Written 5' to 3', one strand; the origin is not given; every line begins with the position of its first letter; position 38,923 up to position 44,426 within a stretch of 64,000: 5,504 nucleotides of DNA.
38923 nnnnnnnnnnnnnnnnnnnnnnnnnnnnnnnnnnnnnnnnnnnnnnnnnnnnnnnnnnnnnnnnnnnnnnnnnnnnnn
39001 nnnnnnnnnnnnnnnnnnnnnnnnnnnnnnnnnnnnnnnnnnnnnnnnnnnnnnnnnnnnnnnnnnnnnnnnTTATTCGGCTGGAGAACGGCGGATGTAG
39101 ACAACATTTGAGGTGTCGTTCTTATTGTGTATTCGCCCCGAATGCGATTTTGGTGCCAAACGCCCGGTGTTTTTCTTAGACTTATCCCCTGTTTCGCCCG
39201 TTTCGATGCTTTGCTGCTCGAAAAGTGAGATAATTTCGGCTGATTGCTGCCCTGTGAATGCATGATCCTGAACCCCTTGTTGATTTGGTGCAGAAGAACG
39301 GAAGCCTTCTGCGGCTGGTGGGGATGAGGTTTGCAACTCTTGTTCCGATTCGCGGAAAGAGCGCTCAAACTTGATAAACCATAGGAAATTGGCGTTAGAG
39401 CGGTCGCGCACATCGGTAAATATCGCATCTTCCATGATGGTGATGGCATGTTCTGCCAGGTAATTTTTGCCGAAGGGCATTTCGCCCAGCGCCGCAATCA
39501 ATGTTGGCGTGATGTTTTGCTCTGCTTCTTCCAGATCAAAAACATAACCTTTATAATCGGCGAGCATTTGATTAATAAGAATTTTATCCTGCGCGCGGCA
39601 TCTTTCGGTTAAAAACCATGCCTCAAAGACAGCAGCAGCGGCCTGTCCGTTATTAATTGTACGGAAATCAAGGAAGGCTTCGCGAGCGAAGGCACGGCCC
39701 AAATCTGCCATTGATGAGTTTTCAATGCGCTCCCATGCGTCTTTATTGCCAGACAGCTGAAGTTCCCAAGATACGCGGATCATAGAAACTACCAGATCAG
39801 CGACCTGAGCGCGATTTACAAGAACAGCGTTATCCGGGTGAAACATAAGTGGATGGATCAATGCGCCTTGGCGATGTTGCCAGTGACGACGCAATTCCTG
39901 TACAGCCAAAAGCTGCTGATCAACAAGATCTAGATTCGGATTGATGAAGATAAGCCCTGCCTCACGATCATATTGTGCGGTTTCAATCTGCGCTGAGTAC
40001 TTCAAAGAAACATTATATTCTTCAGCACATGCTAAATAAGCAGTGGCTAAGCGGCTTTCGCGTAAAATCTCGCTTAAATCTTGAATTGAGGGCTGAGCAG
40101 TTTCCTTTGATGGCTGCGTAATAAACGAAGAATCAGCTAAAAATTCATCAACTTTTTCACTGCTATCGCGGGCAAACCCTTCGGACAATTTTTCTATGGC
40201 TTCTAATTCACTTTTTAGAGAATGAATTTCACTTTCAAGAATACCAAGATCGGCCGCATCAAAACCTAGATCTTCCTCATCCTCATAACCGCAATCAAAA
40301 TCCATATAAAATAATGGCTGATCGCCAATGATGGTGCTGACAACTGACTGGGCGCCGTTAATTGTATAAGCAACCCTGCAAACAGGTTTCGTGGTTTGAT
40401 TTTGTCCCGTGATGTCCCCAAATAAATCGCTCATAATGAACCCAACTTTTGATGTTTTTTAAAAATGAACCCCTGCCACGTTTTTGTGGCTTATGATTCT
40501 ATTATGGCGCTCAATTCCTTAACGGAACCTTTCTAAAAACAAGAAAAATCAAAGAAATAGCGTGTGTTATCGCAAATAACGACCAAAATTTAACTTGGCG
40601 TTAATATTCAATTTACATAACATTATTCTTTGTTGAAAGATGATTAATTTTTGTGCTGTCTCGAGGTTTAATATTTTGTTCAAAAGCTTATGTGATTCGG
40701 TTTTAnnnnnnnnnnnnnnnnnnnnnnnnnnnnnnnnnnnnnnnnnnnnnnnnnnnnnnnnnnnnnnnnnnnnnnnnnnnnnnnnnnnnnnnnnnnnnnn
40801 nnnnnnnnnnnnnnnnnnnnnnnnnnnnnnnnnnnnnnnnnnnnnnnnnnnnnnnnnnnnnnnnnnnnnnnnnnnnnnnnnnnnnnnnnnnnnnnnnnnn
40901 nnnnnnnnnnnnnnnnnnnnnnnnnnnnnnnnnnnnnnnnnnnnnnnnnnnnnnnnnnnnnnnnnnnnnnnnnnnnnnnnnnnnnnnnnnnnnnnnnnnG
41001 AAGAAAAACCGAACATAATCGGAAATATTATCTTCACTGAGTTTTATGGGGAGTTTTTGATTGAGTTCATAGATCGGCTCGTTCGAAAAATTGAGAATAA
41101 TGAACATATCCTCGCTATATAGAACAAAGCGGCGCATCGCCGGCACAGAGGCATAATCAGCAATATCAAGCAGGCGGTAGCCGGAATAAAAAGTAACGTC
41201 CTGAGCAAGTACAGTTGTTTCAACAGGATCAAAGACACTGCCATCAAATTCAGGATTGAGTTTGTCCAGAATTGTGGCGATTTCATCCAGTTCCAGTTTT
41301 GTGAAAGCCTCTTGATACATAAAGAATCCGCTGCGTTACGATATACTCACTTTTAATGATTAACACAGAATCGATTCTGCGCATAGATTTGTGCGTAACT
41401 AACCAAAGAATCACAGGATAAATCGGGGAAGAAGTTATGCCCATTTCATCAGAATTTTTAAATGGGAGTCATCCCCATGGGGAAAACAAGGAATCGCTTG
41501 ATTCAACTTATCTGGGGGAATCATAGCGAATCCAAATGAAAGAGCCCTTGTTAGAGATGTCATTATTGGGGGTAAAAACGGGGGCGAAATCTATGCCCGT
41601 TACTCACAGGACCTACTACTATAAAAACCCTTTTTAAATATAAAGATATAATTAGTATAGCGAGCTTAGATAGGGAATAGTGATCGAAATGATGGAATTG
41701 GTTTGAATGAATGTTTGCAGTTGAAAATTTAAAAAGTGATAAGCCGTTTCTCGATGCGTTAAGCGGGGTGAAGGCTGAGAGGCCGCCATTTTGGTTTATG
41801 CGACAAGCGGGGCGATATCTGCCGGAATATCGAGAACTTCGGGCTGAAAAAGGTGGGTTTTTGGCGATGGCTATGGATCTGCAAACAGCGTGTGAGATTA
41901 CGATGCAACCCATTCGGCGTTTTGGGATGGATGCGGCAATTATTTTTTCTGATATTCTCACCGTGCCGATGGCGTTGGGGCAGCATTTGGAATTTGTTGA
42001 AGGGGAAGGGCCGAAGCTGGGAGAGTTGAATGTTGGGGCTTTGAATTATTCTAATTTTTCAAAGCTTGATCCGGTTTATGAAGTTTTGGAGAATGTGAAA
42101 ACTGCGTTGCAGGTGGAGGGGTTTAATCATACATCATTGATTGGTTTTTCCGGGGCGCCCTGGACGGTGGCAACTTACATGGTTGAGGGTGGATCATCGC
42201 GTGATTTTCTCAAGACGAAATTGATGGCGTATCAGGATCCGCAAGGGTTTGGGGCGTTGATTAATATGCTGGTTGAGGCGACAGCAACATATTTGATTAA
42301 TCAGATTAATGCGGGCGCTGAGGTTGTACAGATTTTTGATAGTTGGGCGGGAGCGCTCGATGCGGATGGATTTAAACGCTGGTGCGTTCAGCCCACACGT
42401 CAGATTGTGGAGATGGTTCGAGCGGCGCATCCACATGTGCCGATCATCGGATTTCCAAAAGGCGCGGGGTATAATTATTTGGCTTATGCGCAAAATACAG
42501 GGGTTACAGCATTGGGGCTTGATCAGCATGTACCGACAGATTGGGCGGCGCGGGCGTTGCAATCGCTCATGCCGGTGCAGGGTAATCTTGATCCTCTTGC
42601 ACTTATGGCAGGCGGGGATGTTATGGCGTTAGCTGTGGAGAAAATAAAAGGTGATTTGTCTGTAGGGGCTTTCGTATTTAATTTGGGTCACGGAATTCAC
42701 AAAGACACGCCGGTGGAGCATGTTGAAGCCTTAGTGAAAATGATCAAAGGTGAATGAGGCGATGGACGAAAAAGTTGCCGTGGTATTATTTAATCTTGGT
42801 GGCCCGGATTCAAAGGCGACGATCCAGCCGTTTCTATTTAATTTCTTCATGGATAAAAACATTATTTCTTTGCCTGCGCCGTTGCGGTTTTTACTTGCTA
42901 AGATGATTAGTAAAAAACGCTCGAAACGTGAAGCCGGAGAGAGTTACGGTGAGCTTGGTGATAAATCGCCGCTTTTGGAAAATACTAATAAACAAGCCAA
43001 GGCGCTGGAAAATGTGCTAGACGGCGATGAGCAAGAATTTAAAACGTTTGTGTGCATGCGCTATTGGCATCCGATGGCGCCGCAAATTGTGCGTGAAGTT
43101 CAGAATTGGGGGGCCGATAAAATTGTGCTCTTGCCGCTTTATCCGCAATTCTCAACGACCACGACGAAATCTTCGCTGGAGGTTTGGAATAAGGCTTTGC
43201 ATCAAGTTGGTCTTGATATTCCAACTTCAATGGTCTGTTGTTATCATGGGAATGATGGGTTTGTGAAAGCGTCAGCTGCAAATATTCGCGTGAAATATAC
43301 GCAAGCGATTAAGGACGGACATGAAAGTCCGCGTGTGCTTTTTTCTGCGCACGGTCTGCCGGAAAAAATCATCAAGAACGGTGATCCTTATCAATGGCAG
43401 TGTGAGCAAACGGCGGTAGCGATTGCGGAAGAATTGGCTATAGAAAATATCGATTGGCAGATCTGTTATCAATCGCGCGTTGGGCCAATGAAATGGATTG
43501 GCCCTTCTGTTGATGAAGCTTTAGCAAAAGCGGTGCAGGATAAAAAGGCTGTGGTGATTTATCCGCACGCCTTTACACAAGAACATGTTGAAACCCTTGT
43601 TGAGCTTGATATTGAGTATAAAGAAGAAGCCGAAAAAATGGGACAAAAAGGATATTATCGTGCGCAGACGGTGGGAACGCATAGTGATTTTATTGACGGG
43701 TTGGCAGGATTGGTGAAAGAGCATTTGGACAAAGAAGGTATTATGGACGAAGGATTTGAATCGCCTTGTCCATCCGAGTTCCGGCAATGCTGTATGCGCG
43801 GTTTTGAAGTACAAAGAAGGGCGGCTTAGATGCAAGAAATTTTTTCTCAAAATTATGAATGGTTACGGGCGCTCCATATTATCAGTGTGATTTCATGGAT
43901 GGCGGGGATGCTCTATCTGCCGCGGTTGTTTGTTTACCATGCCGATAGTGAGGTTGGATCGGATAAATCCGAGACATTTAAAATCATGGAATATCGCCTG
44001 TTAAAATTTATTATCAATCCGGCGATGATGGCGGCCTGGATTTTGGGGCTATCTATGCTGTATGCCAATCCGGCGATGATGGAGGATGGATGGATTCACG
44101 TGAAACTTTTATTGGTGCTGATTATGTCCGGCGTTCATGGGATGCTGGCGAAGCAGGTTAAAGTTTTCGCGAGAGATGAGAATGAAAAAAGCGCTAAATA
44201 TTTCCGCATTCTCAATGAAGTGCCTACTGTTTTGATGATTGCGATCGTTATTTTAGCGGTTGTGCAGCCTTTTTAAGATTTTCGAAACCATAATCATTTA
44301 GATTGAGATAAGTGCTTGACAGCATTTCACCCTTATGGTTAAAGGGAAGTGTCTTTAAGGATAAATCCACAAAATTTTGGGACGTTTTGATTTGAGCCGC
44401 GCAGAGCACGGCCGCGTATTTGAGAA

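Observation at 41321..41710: Candidate oriC: hemE-upstream intergenic region with a dense GANTC cluster and G-run/palindrome motifs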

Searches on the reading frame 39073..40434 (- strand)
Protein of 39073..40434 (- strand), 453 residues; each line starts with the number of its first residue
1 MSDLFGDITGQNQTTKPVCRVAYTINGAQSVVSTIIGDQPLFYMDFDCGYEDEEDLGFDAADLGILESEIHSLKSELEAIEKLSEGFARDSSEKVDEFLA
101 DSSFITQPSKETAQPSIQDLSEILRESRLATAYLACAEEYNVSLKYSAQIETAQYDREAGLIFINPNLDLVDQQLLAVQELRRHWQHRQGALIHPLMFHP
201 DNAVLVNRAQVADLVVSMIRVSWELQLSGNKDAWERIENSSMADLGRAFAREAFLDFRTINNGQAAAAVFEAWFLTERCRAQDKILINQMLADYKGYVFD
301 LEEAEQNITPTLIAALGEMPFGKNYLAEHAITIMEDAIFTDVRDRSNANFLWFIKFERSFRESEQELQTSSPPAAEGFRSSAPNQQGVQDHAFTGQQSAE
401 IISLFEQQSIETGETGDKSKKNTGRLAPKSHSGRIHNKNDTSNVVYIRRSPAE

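Call 7: search_protein_families(library=ncbifam, proteins=[window:39073-40434:-])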
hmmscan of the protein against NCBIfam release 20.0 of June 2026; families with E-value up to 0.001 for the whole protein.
window:39073-40434:- (453 aa): 0 families

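Call 31: search_protein_families(library=pfam, proteins=[window:39073-40434:-], max_evalue=0.01)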
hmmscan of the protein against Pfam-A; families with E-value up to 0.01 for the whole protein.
window:39073-40434:- (453 aa): 1 family
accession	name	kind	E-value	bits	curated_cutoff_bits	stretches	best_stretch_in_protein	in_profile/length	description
PF20573.4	DUF6782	-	1.2e-35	123.4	27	1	107-326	21-240/241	Putative metallopeptidase family (DUF6782)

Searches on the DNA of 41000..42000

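Call 70: search_rna_families(source=window, start=41000, end=42000, threshold=evalue, max_evalue=1)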
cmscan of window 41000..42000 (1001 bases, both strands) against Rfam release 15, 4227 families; matches with E-value up to 1: 0.
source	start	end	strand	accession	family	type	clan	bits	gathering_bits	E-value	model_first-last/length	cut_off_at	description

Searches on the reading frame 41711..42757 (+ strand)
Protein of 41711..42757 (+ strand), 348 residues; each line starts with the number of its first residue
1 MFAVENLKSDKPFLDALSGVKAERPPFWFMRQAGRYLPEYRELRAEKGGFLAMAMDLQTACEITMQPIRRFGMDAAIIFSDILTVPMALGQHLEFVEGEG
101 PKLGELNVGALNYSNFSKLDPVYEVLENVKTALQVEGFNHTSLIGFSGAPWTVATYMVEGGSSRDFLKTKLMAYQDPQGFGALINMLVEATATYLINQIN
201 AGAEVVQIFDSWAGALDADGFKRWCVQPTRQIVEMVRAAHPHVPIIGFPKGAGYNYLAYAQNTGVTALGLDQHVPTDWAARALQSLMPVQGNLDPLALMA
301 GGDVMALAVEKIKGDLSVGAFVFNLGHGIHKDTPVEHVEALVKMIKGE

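Call 7: search_protein_families(library=ncbifam, proteins=[window:41711-42757:+])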
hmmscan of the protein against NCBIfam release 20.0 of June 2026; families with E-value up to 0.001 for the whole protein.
window:41711-42757:+ (348 aa): 5 families
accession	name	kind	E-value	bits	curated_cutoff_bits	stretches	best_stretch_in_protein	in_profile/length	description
TIGR01464.1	hemE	equivalog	1.1e-111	373.2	302.95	1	13-346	2-337/338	uroporphyrinogen decarboxylase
TIGR01463.1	mtaA_cmuA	subfamily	1.1e-13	51.2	235.4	1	60-345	52-335/340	MtaA/CmuA family methyltransferase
NF041608.1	methylcob_mtaseMtbA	equivalog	5.9e-13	48.6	600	1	180-346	171-335/339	methylcobamide:CoM methyltransferase MtbA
NF004889.0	PRK06252.1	subfamily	2.4e-12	46.5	244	1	144-346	142-334/340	methylcobalamin:coenzyme M methyltransferase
NF040654.1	MtaA_Meth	equivalog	5.8e-06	25.5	400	1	115-343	112-330/337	methylcobamide:CoM methyltransferase MtaA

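Call 12: find_related_loci(query=window:41711-42757:+, collection=genome_contigs, flank=6000)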
Query window:41711-42757:+ (348 aa) in genome_contigs; peptide patterns used: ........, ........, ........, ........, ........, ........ (x = any residue, [..] = any of these).
324 stretches matched a pattern; 264 encode a relative of the query (tblastn E <= 1e-3); the best 80 are kept; 80 distinct loci.
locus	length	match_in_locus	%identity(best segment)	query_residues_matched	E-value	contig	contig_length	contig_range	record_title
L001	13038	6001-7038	83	3-348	0e+0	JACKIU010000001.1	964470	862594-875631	MAG: Rhodospirillales bacterium isolate HK-STAS-PROT-20 HK-STAS-PROT-20_1, whole genome shotgun sequence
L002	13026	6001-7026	72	7-348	6e-176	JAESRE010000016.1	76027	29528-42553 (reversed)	MAG: Alphaproteobacteria bacterium isolate NORP248 Contig_sourceCTD_12190, whole genome shotgun sequence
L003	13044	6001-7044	72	1-348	3e-175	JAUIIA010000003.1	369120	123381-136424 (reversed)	MAG: Alphaproteobacteria bacterium isolate Co_bin.236 NODE_241_length_369120_cov_1.782492, whole genome shotgun sequence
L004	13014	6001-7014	73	9-346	3e-174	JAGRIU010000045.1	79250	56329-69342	MAG: Alphaproteobacteria bacterium isolate HKST-UBA23 k127_2901120, whole genome shotgun sequence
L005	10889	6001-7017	74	9-346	5e-174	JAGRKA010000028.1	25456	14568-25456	MAG: Alphaproteobacteria bacterium isolate HKST-UBA27 NODE_28_length_25456_cov_5.051696, whole genome shotgun sequence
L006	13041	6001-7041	86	1-347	0e+0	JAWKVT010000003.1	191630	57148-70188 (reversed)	MAG: Alphaproteobacteria bacterium isolate AC1.162 AC1.162.fa-3, whole genome shotgun sequence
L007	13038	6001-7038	70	6-347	2e-166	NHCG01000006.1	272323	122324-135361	MAG: Micavibrio sp. TMED27 6195, whole genome shotgun sequence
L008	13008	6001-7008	70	10-346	3e-157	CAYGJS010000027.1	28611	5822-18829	MAG TPA_asm: uncultured Micavibrio sp. isolate ERP117304_co1_100 genome assembly, contig: NODE_1750_length_28611_cov_19.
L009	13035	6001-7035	68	7-346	6e-157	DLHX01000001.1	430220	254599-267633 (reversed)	MAG TPA_asm: Micavibrio sp. UBA7657 UBA7657_contig_74, whole genome shotgun sequence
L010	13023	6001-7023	67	11-346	1e-156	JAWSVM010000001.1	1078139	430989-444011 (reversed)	MAG: Alphaproteobacteria bacterium isolate AMN13_PHB_alp1 T50P3HB_contig_4, whole genome shotgun sequence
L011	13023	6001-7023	67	11-346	4e-155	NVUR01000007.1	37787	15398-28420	MAG: Alphaproteobacteria bacterium isolate NORP84 Contig_source1383C_2405, whole genome shotgun sequence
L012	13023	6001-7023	66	11-346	2e-153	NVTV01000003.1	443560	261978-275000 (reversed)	MAG: Alphaproteobacteria bacterium isolate NORP106 Contig_source1382A_20, whole genome shotgun sequence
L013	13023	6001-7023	65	11-346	1e-153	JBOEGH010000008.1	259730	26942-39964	MAG: Alphaproteobacteria bacterium isolate PBSAalp16 PBSAc_contig_436, whole genome shotgun sequence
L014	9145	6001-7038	67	7-347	2e-153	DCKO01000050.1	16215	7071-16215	MAG TPA_asm: Micavibrio sp. UBA1672 UBA1672_contig_14575, whole genome shotgun sequence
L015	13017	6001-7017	66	8-347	2e-152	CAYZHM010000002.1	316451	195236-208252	MAG TPA_asm: uncultured Micavibrio sp. isolate SRP329715_co2_380 genome assembly, contig: NODE_39_length_316451_cov_8.05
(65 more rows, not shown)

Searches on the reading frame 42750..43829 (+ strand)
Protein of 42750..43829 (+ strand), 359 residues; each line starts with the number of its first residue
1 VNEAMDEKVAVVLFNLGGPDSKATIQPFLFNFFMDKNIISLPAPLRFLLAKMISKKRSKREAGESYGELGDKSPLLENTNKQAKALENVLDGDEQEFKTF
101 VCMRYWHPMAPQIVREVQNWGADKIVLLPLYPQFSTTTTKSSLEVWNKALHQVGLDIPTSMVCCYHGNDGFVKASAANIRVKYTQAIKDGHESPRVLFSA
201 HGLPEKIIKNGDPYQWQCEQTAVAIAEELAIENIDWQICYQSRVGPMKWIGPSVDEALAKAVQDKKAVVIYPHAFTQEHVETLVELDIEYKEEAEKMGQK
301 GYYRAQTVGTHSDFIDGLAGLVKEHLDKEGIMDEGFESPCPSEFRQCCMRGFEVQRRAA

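Call 7: search_protein_families(library=ncbifam, proteins=[window:42750-43829:+])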
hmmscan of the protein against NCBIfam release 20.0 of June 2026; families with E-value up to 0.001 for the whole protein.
window:42750-43829:+ (359 aa): 3 families
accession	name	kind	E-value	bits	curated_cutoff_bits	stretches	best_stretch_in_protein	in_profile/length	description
TIGR00109.1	hemH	equivalog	2.5e-87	293.3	124.6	1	7-326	4-321/322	ferrochelatase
NF000689.1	PRK00035.2-1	equivalog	1.9e-39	135.4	408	1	10-325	4-310/311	ferrochelatase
NF009095.0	PRK12435.1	subfamily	3.8e-36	124.8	455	1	64-328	44-309/311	ferrochelatase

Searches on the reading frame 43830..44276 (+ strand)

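Call 7: search_protein_families(library=ncbifam, proteins=[window:43830-44276:+])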
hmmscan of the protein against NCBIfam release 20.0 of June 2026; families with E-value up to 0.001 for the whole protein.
window:43830-44276:+ (148 aa): 1 family
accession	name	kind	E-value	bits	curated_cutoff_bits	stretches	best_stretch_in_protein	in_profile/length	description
TIGR00701.1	TIGR00701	equivalog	4.7e-51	172.6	138.05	1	9-148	2-141/142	protoporphyrinogen oxidase HemJ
